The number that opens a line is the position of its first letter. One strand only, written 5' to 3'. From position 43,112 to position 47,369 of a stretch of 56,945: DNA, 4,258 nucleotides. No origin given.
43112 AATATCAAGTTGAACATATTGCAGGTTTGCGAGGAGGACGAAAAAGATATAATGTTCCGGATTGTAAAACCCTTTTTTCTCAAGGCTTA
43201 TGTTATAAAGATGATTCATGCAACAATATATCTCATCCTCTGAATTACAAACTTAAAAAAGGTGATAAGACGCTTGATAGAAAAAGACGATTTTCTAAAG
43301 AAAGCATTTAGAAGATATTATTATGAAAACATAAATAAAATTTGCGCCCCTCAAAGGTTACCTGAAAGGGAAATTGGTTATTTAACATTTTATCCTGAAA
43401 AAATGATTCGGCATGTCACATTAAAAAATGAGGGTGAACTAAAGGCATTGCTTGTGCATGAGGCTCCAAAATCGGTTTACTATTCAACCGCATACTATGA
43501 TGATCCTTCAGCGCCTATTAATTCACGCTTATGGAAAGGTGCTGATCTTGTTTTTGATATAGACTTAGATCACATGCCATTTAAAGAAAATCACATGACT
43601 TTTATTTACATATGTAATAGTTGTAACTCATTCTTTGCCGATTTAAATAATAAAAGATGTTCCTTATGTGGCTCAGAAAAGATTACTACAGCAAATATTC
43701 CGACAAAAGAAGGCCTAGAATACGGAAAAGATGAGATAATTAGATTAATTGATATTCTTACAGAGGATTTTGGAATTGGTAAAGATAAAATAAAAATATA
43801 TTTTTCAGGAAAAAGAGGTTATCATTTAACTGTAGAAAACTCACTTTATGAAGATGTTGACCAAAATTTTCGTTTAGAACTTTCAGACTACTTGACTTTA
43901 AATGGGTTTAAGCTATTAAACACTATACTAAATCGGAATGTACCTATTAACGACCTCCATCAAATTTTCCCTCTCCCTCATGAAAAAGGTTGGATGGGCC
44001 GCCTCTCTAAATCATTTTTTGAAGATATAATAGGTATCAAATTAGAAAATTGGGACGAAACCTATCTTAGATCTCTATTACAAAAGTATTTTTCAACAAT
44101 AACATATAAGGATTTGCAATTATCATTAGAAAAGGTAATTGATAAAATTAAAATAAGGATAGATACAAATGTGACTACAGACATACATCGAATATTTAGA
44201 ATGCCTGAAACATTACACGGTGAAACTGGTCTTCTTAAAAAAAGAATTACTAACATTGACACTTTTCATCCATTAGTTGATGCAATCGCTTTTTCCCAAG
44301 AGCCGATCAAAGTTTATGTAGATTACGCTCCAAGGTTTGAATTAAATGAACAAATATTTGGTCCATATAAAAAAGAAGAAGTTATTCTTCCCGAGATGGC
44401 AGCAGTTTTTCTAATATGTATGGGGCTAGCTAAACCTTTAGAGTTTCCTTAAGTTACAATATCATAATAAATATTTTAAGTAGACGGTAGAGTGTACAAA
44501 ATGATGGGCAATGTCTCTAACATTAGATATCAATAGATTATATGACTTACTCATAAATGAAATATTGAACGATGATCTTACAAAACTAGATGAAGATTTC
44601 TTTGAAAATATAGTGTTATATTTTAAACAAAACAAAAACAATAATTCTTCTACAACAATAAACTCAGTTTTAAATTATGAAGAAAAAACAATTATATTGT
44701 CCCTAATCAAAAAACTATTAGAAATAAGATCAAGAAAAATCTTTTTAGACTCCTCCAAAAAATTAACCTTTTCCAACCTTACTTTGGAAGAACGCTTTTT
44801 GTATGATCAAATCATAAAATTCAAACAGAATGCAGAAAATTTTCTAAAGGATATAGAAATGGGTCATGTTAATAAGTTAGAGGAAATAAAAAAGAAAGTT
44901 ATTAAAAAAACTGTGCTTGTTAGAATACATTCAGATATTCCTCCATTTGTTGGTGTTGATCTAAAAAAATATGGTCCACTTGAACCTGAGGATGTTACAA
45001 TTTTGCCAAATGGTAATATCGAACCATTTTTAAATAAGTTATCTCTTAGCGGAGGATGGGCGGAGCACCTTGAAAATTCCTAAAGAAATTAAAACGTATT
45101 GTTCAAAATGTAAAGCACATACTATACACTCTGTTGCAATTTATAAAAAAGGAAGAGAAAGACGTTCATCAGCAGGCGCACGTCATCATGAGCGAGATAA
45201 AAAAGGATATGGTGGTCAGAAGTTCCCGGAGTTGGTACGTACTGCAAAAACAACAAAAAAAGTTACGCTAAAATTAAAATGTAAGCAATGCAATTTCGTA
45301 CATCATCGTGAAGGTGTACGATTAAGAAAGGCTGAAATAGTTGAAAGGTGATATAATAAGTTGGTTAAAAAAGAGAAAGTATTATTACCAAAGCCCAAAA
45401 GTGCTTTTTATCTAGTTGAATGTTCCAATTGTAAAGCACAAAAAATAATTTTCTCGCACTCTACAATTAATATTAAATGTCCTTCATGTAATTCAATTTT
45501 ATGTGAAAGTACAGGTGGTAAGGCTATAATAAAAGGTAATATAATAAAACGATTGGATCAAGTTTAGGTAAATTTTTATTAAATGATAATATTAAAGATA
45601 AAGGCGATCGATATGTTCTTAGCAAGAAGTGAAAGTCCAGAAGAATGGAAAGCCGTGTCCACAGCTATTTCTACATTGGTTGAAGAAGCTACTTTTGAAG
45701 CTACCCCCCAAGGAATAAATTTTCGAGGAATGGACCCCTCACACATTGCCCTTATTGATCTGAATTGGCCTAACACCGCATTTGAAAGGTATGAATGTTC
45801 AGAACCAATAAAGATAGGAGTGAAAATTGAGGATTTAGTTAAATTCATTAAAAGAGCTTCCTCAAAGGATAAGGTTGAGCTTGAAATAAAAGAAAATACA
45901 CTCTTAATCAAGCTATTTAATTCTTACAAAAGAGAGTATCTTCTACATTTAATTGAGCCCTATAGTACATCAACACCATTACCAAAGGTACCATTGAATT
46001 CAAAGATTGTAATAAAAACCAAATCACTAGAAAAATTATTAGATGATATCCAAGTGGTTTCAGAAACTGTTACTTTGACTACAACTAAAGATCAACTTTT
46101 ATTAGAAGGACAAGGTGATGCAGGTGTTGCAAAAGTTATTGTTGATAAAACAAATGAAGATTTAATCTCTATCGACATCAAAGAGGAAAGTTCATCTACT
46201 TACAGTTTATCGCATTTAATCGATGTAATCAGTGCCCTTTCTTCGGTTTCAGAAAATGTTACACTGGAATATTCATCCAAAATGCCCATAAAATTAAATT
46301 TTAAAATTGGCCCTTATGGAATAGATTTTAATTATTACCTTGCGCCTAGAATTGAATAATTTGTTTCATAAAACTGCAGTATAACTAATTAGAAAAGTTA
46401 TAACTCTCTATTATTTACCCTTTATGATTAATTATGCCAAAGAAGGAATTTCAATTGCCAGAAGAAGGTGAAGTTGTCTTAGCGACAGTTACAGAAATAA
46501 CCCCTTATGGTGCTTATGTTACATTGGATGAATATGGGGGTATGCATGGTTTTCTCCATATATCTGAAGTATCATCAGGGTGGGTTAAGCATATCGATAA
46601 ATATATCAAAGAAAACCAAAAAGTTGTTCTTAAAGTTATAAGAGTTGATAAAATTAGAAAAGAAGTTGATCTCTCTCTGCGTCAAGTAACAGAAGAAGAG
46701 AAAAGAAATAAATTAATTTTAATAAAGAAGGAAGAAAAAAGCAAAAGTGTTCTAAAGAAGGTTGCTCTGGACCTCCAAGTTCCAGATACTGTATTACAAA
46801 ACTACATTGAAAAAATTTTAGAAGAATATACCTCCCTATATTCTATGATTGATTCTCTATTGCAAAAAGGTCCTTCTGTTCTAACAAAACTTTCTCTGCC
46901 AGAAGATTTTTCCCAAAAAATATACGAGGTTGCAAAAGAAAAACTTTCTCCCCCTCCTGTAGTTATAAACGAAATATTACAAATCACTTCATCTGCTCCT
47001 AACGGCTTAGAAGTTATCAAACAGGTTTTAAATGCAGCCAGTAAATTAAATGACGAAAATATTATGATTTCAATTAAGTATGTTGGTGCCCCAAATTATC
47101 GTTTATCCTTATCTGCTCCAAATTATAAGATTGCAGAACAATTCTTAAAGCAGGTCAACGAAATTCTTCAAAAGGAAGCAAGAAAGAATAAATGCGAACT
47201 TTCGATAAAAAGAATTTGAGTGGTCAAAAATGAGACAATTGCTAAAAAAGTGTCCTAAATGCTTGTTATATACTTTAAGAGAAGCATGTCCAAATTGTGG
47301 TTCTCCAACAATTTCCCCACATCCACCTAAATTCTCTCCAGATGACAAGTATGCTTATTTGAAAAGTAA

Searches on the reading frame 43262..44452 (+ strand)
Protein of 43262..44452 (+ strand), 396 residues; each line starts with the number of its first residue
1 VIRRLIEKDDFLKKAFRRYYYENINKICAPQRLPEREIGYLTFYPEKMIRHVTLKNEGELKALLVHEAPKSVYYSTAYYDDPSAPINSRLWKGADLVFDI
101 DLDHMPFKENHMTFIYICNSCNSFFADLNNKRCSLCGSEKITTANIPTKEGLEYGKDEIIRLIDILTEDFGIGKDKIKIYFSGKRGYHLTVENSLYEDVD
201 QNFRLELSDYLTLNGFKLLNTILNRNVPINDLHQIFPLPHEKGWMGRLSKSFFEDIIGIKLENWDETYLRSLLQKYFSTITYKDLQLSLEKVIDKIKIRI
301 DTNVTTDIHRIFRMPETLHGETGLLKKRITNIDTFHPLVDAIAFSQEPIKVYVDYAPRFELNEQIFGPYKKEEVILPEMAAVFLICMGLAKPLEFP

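Call 19: search_protein_families(library=pfam, proteins=[window:43262-44452:+], max_evalue=0.01)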
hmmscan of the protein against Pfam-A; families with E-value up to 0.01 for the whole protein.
window:43262-44452:+ (396 aa): 3 families
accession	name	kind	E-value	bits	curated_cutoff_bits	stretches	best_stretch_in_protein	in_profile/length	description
PF01896.25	DNA_primase_S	-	1.1e-13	52.3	26.8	1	158-329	26-161/163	DNA primase small subunit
PF08772.16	Zn_ribbon_NOB1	-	0.0017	18.9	24.9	1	112-149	5-42/72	Nin one binding (NOB1) Zn-ribbon like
PF05190.23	MutS_IV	-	0.004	17.8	22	0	153-204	14-63/92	MutS family domain IV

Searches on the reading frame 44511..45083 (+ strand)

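Call 19: search_protein_families(library=pfam, proteins=[window:44511-45083:+], max_evalue=0.01)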
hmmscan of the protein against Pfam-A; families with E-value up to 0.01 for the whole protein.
window:44511-45083:+ (190 aa): 1 family
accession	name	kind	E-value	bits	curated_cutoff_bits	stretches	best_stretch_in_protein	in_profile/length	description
PF22090.1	Gins51_C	-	5.4e-09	36.1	27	1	135-169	1-35/48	Gins51, C-terminal domain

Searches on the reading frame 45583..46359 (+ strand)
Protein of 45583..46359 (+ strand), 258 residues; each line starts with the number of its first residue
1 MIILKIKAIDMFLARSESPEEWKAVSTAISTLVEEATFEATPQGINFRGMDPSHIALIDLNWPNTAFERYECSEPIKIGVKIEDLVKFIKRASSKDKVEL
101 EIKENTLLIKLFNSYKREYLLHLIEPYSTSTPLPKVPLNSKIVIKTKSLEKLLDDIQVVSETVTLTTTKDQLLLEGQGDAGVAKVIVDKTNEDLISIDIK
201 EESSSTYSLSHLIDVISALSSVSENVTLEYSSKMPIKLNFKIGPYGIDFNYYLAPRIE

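Call 19: search_protein_families(library=pfam, proteins=[window:45583-46359:+], max_evalue=0.01)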
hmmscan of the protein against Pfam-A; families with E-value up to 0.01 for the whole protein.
window:45583-46359:+ (258 aa): 4 families
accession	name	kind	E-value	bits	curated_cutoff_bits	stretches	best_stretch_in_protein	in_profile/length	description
PF00705.23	PCNA_N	-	1.2e-17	64.3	20.3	1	12-117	2-108/127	Proliferating cell nuclear antigen, N-terminal domain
PF02747.20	PCNA_C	-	1.9e-14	54.4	23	1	140-255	9-127/128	Proliferating cell nuclear antigen, C-terminal domain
PF04139.18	Rad9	-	2.6e-07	30.8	25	1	27-239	6-226/253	Rad9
PF02768.20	DNA_pol3_beta_3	-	0.00048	20.4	27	1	139-239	9-106/121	DNA polymerase III beta subunit, C-terminal domain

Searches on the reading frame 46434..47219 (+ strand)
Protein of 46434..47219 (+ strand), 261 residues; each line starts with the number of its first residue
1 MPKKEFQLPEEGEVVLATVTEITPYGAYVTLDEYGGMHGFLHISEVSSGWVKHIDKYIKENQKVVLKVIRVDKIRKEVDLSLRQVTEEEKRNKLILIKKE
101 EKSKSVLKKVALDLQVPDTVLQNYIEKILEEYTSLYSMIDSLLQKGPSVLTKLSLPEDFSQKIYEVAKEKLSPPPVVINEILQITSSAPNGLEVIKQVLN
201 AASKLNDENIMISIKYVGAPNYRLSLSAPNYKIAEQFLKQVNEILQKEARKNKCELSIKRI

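Call 19: search_protein_families(library=pfam, proteins=[window:46434-47219:+], max_evalue=0.01)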
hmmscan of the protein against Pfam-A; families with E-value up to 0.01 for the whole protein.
window:46434-47219:+ (261 aa): 4 families
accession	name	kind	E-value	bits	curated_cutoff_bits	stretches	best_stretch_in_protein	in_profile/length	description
PF07541.17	EIF_2_alpha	-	7.8e-25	87.5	22.8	1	122-231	3-114/114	Eukaryotic translation initiation factor 2 alpha subunit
PF00575.29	S1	-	6.1e-19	68.6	22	1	9-83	2-74/74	S1 RNA binding domain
PF23459.1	S1_RRP5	-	1.3e-06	29.3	27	1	10-82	2-72/72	RRP5 S1 domain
PF10447.15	EXOSC1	-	0.0038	18.3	21.2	0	8-63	1-58/112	Exosome component EXOSC1/CSL4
